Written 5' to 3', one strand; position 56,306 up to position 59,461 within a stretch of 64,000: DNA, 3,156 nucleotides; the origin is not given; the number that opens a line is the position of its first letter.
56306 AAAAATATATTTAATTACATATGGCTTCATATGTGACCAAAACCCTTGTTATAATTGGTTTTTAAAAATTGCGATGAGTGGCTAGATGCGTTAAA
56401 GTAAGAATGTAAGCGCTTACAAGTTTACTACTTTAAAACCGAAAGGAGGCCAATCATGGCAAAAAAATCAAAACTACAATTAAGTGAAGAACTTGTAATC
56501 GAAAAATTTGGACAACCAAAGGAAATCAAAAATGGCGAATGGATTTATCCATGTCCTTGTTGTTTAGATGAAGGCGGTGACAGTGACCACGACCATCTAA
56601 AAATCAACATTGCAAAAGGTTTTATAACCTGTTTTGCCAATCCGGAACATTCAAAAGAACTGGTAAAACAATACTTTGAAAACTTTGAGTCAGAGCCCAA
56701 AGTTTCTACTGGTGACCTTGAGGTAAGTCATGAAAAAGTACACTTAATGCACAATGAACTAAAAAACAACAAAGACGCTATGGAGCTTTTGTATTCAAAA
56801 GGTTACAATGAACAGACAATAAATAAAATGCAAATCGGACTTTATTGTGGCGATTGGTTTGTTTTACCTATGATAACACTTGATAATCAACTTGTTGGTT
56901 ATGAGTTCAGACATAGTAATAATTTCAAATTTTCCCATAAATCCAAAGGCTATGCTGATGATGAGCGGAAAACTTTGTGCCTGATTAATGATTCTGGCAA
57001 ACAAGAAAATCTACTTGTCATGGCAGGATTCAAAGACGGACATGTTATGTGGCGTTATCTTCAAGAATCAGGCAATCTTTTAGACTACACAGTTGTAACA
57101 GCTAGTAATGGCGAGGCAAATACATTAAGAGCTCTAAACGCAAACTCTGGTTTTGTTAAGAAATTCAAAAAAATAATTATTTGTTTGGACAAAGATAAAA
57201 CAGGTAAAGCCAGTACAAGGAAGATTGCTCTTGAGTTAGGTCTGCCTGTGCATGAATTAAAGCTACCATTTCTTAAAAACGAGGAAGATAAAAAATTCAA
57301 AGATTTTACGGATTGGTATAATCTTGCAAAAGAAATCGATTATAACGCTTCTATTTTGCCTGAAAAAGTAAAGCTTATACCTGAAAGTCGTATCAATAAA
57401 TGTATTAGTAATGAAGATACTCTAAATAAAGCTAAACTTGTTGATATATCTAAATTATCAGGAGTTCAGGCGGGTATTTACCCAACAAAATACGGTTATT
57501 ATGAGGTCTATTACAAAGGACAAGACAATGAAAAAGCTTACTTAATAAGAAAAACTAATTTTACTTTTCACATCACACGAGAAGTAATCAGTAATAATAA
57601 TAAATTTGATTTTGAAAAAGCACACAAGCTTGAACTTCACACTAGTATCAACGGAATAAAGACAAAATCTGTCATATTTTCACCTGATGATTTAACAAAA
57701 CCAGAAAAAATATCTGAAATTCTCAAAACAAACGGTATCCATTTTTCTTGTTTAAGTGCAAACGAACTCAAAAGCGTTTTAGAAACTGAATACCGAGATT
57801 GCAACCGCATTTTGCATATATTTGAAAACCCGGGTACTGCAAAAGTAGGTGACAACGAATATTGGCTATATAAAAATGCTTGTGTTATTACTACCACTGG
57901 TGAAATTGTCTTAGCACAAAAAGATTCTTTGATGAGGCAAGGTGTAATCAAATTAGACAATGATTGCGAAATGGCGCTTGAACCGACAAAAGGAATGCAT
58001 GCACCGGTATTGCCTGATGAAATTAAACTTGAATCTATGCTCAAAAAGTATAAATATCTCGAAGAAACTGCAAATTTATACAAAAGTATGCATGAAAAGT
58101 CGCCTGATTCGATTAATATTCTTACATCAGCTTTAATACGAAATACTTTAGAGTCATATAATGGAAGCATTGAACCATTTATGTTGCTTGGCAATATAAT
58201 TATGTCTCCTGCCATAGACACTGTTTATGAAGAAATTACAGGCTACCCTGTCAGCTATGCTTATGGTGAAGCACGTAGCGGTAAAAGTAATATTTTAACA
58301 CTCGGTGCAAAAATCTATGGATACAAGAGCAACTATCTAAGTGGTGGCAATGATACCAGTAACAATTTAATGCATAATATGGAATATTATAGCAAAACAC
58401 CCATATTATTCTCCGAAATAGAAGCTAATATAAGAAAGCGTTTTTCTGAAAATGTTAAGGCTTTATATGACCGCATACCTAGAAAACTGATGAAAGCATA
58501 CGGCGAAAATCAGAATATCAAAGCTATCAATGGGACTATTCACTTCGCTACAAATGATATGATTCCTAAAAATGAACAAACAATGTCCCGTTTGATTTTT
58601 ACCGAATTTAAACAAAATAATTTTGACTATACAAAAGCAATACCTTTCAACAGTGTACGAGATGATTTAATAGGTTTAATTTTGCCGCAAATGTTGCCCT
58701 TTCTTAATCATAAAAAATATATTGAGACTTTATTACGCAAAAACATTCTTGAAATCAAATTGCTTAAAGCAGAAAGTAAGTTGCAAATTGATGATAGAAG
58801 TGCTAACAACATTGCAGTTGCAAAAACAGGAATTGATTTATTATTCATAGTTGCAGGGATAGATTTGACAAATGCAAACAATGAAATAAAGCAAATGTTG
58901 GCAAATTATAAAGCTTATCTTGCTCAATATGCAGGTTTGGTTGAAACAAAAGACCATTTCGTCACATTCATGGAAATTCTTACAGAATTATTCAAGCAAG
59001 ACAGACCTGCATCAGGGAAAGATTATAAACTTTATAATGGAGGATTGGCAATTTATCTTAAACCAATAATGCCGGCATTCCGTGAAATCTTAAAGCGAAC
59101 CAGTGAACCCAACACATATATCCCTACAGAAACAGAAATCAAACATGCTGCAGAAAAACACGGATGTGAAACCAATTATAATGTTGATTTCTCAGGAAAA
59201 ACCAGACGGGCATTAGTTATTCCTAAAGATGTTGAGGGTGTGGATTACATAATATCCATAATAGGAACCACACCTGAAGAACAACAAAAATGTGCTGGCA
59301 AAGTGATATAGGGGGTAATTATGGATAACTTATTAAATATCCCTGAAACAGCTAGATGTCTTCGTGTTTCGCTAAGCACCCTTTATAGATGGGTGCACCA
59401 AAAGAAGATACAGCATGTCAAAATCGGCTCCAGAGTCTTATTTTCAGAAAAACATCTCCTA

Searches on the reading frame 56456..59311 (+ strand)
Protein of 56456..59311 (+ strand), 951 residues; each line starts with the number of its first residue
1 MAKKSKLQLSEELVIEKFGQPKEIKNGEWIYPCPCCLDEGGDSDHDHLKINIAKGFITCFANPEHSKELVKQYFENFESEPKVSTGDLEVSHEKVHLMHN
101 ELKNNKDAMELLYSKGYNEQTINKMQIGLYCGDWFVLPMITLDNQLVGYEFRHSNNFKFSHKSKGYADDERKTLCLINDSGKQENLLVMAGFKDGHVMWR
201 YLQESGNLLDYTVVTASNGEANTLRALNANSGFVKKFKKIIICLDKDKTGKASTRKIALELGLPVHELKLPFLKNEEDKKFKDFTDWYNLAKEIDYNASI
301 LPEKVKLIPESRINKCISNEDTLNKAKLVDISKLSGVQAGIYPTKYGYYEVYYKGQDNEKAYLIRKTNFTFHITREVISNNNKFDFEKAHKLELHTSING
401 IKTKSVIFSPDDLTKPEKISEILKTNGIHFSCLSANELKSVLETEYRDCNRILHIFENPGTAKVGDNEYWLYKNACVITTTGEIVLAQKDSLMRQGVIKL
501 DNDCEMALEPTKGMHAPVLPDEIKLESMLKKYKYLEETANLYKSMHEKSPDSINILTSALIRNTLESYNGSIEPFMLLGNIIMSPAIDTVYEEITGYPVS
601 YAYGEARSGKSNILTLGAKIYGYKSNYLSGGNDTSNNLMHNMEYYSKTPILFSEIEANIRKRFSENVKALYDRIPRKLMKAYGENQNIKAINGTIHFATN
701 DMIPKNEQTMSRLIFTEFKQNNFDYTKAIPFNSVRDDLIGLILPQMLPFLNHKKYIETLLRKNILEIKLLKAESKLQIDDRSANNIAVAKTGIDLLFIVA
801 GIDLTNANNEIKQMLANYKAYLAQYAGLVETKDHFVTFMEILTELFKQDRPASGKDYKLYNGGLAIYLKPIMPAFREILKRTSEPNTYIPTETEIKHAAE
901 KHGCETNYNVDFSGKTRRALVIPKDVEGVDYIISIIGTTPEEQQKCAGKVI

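Call 19: search_protein_families(library=pfam, proteins=[window:56456-59311:+], max_evalue=0.01)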
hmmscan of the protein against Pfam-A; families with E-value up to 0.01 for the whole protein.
window:56456-59311:+ (951 aa): 3 families
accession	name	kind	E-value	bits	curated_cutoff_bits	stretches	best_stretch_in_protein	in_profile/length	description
PF13155.12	Toprim_2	-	0.00061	20.5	22.1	1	212-271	20-79/88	Toprim-like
PF06048.17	DUF927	-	0.0034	17.5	22.6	0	603-667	197-261/284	Domain of unknown function (DUF927)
PF01751.28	Toprim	-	0.0069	17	23.1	0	211-258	22-77/96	Toprim domain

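Call 20: search_protein_families(library=phrogs, proteins=[window:56456-59311:+], max_evalue=0.001)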
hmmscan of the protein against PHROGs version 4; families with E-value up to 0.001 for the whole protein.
window:56456-59311:+ (951 aa): 2 families
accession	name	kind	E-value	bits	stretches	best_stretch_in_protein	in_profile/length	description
phrog_239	-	DNA, RNA and nucleotide metabolism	2.4e-18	67.5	1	32-288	44-296/801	DNA primase/helicase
phrog_1139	-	DNA, RNA and nucleotide metabolism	1.7e-06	27.3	1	594-722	541-677/895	DNA primase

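Call 56: search_protein_families(library=ncbifam, proteins=[window:56456-59311:+], max_evalue=0.001)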
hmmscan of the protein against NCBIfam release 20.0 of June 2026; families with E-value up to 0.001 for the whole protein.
window:56456-59311:+ (951 aa): 1 family
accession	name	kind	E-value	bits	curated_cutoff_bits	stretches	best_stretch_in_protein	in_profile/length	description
TIGR00646.1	MG010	hypoth_equivalog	0.00032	20.3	260.65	0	95-258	12-175/218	DNA primase-like protein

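Call 78: find_related_loci(query=window:56456-59308:+, collection=viral_contigs, flank=10000)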
Query window:56456-59308:+ (951 aa) in viral_contigs; peptide patterns used: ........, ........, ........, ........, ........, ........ (x = any residue, [..] = any of these).
4 stretches matched a pattern, but none encodes a relative of the query by tblastn (E <= 1e-3).
